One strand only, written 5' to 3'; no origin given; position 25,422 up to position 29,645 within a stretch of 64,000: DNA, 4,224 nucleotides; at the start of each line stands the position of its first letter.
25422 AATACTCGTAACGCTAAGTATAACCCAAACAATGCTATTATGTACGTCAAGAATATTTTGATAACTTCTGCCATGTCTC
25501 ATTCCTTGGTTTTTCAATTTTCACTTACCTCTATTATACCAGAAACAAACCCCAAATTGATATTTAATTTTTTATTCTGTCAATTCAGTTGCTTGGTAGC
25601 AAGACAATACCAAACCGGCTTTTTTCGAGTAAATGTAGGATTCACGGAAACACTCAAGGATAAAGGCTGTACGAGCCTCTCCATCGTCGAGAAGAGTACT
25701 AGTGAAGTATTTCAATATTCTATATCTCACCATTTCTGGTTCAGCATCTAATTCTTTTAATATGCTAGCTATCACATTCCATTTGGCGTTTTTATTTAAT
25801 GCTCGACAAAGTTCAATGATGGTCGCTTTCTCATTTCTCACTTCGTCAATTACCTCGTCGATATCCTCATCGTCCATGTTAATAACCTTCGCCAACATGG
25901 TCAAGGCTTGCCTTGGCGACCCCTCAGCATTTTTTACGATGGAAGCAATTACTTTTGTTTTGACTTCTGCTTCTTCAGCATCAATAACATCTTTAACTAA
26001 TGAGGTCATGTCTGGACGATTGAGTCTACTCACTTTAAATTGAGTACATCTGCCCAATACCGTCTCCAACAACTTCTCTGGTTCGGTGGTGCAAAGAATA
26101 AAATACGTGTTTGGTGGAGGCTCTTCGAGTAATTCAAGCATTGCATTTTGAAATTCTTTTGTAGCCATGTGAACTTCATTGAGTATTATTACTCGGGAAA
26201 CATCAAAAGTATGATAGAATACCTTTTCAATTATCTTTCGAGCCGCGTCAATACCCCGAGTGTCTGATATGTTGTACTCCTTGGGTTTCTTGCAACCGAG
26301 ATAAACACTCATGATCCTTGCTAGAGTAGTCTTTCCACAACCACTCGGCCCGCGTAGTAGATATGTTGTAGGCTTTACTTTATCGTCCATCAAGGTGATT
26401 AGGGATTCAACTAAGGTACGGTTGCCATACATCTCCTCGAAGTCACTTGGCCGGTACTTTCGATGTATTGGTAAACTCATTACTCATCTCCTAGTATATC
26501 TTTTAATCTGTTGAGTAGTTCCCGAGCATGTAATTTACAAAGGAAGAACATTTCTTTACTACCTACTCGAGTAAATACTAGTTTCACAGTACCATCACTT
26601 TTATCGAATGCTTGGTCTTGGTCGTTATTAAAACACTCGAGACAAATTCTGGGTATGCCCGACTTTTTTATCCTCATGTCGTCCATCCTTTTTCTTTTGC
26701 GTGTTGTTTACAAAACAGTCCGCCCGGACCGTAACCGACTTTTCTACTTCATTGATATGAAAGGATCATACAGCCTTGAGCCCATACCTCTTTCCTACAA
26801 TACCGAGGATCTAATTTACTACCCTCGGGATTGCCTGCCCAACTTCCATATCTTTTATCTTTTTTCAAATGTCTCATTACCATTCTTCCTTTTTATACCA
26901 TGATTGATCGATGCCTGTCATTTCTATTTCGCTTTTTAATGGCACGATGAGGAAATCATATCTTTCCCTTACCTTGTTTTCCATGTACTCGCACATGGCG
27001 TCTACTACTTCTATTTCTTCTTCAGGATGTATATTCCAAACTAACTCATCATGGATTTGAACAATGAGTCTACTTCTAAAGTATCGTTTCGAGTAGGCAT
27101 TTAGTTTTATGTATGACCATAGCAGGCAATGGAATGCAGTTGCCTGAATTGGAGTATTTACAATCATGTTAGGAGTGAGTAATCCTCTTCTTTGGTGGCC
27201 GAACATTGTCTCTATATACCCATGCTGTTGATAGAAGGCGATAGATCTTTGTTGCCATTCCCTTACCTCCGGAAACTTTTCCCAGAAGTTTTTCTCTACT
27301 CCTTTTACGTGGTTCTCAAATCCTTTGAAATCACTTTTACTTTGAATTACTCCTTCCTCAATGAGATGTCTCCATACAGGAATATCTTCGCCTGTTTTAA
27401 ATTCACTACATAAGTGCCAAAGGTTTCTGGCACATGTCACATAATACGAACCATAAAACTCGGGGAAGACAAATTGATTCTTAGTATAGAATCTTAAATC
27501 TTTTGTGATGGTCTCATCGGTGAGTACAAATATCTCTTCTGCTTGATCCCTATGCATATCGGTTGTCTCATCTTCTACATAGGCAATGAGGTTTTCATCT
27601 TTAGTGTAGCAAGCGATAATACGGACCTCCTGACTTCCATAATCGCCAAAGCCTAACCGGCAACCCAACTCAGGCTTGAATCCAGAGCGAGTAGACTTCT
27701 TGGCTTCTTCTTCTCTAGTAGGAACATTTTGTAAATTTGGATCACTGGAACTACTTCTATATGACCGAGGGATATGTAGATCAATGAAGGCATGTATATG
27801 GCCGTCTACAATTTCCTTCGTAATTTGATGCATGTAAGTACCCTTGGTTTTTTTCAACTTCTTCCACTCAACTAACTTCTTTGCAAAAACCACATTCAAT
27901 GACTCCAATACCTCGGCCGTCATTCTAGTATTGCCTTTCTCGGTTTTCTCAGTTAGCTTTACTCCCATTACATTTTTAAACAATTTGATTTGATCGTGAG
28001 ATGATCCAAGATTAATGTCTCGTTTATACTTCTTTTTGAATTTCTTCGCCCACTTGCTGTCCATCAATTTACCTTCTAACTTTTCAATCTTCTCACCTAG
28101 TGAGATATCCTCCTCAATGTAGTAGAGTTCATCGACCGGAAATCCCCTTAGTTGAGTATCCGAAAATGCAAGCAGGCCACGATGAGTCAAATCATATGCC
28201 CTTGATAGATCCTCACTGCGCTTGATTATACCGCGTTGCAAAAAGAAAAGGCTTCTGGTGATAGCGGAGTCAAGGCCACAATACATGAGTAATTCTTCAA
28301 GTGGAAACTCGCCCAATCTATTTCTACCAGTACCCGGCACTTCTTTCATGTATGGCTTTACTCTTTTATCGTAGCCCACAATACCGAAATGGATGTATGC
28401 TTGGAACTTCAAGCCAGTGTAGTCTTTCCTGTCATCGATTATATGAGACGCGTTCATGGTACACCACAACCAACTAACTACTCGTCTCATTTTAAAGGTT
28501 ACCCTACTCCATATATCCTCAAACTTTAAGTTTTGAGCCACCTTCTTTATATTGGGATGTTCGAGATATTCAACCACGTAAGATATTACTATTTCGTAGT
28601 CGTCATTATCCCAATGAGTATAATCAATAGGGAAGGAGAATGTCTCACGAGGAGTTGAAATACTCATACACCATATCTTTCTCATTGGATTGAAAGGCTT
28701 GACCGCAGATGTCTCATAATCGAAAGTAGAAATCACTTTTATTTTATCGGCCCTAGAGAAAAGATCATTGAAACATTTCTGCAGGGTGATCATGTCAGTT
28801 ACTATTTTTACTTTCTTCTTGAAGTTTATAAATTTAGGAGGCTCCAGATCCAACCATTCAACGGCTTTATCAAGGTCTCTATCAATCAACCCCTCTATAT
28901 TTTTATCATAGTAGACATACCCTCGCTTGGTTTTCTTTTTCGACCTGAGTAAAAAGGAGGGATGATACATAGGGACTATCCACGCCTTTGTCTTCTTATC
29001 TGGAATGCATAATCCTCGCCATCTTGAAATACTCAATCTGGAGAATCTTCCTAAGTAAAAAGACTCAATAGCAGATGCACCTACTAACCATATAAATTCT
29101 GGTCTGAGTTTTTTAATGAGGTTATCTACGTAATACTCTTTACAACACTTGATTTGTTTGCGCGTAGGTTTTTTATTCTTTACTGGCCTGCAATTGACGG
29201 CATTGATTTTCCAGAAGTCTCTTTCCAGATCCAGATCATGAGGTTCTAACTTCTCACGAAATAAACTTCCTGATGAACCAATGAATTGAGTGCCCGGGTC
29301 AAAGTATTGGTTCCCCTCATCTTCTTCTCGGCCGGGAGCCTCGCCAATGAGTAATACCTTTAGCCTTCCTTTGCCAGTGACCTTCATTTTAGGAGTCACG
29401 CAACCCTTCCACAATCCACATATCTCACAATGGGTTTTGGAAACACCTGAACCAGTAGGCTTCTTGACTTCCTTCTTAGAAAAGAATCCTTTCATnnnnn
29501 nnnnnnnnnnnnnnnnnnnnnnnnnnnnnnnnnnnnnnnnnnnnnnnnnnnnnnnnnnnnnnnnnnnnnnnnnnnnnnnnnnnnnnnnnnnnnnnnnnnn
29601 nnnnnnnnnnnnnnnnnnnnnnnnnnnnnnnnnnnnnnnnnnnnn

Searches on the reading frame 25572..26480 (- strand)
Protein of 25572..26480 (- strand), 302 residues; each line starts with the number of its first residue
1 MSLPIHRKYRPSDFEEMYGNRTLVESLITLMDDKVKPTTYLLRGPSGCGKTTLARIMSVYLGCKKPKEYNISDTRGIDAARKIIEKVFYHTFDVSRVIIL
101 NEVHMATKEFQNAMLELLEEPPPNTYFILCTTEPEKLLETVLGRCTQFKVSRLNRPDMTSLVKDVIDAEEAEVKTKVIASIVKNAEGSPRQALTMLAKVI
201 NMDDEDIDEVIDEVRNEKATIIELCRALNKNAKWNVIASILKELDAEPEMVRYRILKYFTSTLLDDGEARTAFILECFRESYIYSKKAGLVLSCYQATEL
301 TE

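Call 66: search_protein_families(library=pfam, proteins=[window:25572-26480:-], max_evalue=0.001)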
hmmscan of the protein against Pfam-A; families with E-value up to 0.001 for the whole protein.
window:25572-26480:- (302 aa): 9 families
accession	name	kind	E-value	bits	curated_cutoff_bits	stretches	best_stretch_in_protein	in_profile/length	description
PF13177.12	DNA_pol3_delta2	-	1.3e-19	71.2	27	1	77-152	83-159/161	DNA polymerase III, delta subunit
PF00004.35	AAA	-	3.9e-13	50.4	21.2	1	41-147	2-125/131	ATPase family associated with various cellular activities (AAA)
PF07728.20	AAA_5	-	2.8e-07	31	22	1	41-120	3-92/139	AAA domain (dynein-related subfamily)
PF13173.12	AAA_14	-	1.6e-05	25.3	27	1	39-137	4-103/129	AAA domain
PF03215.21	Rad17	-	7.3e-05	23.2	23.8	1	8-77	12-85/186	Rad17 P-loop domain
PF00931.28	NB-ARC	-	0.00017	21.4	23.5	0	125-220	128-227/248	NB-ARC domain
PF05496.18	RuvB_N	-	0.00026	21.3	27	1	10-116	2-106/159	Holliday junction DNA helicase RuvB P-loop domain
PF05729.18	NACHT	-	0.00028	21.2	26.7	0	39-65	2-28/167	NACHT domain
PF20720.3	nSTAND3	-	0.00031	20.9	27.2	0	41-132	21-110/155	Novel STAND NTPase 3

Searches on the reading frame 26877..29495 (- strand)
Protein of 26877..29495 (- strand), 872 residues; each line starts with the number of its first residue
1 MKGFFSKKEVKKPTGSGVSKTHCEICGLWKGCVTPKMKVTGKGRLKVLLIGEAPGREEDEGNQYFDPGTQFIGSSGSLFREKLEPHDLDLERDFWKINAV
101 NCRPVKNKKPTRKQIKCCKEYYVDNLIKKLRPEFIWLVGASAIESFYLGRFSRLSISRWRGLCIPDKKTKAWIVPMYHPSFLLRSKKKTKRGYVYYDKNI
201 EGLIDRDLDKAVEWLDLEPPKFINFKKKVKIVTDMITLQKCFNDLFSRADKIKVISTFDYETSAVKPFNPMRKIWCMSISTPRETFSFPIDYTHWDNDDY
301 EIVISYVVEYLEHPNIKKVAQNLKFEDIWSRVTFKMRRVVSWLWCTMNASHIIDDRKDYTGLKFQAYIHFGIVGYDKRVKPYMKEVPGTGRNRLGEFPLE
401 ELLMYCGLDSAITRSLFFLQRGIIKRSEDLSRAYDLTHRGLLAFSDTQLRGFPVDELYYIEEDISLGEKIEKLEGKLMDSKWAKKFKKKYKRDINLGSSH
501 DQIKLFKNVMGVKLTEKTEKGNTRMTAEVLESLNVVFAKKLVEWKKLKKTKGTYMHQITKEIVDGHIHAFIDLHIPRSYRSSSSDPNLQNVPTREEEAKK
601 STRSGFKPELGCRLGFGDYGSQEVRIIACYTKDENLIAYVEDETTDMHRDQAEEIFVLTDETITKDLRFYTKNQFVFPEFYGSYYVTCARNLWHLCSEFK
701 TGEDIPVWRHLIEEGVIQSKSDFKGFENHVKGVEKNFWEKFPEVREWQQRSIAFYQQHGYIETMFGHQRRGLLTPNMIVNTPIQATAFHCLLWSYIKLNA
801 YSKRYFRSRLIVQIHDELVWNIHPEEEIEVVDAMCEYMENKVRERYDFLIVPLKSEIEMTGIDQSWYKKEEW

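Call 12: search_protein_families(library=pfam, proteins=[window:26877-29495:-], max_evalue=0.001)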
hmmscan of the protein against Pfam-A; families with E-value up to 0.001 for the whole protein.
window:26877-29495:- (872 aa): 3 families
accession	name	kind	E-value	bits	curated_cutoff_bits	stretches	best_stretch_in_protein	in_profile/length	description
PF00476.26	DNA_pol_A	-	4.7e-51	174.4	34.3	2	481-692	17-230/381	DNA polymerase family A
PF03167.25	UDG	-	4.7e-21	75.8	24.3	1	43-190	6-129/141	Uracil DNA glycosylase superfamily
PF01612.26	DNA_pol_A_exo1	-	4.5e-06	27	23.6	1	235-417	3-165/173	3'-5' exonuclease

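Call 31: search_dna_similar(query=window:26877-29495:-, collection=phages, mode=protein, max_rows=15)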
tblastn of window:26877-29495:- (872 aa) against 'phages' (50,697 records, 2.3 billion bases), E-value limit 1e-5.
Records with a match: 1014; places in all: 1014; records where one place covers at least 80% of the query: 60.
Best place of each record, by identity: <60% 1014.
By first word of the organism name: Vibrio 327; Salmonella 313; Escherichia 140; Bacillus 64; Bacteriophage 43; Phage 14; Clostridium 13; Staphylococcus 10; Enterococcus 9; Mycobacterium 8; and 34 more.
By host as written in the record: - 390; Salmonella enterica subsp. enterica serovar Enteritidis PT1 51; Escherichia coli 45; Salmonella sp. 29; Salmonella enterica 28; Salmonella enterica subsp. enterica serovar Enteritidis 23; Salmonella enterica subsp. enterica serovar Typhimurium 18; Salmonella enterica subsp. enterica 18; and 202 more.
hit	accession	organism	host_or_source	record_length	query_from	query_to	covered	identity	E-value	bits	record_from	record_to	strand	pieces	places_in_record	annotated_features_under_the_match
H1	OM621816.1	Edwardsiella phage vB_EpM_ZHS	Edwardsiella piscicida EIB202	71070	34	871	96%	25.9%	2e-44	180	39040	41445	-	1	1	DNA polymerase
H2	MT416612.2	Bacillus phage YungSlug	Bacillus thuringiensis kurstaki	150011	23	859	96%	24.4%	1e-34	150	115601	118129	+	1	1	DNA polymerase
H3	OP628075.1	Lysinibacillus phage vB_LfM_LysYB1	Lysinibacillus fusiformis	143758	40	859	94%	24.4%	5e-35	150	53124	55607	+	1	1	DNA polymerase family A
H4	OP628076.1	Lysinibacillus phage vB_LfM_LysYB2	Lysinibacillus fusiformis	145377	40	859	94%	24.4%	5e-35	150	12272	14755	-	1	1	DNA polymerase family A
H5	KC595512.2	Bacillus phage JL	Bacillus cereus BGSC 6E1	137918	17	859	97%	23.3%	1e-28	130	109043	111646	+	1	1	DNA polymerase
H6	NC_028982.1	Bacillus phage JL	Bacillus cereus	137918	17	859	97%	23.3%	1e-28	130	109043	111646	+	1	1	DNA polymerase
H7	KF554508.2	Bacillus phage CP-51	Bacillus cereus HER1399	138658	17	859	97%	23.2%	7e-30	134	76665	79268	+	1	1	putative dna polymerase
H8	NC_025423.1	Bacillus phage CP-51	Bacillus cereus HER1399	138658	17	859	97%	23.2%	7e-30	134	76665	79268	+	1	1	DNA polymerase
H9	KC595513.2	Bacillus phage Shanette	Bacillus cereus BGSC 6E1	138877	17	859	97%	23.1%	4e-29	132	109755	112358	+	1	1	DNA polymerase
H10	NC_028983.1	Bacillus phage Shanette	Bacillus cereus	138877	17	859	97%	23.1%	4e-29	132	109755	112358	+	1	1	DNA polymerase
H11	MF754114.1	Vibrio phage vB_VpaS_KF4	Vibrio parahaemolyticus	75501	127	858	84%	23.0%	4e-33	144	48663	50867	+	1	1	putative DNA polymerase I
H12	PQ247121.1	Vibrio phage vB_VneS_S3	Vibrio neocaledonicus NC470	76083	127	858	84%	23.0%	4e-33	144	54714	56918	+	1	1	DNA polymerase family A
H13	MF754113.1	Vibrio phage vB_VpaS_KF3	Vibrio parahaemolyticus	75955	127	858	84%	23.0%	6e-33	144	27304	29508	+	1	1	putative DNA polymerase I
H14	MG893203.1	Vibrio phage VP06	Vibrio parahaemolyticus YAS1206-16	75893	127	858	84%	23.0%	7e-33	144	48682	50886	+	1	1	DNA polymerase I - 3'-5' exonuclease and polymerase domains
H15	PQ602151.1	Vibrio phage PVA3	Vibrio alginolyticus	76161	127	858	84%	23.0%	4e-31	138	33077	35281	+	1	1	putative DNA polymerase I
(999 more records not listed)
